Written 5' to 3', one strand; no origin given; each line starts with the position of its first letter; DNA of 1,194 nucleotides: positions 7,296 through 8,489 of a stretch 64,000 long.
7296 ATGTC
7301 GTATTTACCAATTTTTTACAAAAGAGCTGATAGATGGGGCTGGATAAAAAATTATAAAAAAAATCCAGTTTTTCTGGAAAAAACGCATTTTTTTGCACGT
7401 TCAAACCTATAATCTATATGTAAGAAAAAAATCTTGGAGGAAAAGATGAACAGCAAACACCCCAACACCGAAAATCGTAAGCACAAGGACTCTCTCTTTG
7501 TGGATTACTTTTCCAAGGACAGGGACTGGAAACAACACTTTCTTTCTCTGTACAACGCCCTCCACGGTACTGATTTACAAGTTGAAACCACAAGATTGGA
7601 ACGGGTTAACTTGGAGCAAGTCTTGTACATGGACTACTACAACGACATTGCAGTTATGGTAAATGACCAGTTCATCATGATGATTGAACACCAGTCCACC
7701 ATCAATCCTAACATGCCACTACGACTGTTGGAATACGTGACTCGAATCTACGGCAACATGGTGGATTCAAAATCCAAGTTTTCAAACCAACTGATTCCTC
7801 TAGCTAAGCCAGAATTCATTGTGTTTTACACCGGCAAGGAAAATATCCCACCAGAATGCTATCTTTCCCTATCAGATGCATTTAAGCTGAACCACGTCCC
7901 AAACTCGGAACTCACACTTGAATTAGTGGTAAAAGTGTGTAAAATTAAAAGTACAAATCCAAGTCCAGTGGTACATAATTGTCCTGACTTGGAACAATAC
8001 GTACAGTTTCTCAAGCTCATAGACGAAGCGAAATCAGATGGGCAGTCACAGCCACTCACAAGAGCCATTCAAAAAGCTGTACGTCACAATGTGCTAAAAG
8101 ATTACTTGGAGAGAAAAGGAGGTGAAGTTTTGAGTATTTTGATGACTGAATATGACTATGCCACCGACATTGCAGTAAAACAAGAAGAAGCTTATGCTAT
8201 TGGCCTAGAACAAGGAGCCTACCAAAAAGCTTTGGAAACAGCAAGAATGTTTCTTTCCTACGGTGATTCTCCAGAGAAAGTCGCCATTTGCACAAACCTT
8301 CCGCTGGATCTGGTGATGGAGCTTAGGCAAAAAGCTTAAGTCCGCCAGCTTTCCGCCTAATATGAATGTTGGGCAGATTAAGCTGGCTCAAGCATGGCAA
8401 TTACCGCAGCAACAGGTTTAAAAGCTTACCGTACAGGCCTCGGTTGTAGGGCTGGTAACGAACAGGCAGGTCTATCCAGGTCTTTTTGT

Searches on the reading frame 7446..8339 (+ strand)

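Call 67: search_protein_families(library=ncbifam, proteins=[window:7446-8339:+], max_evalue=0.001)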
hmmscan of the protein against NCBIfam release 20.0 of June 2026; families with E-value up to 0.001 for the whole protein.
window:7446-8339:+ (297 aa): 2 families
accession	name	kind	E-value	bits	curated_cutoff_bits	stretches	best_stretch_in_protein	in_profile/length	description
TIGR01784.1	T_den_put_tspse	subfamily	9e-08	32.3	52.1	1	15-114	3-103/273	Rpn family recombination-promoting nuclease/putative transposase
NF007418.0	PRK09956.1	equivalog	0.00053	19.1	583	0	45-133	41-128/308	ISNCY family transposase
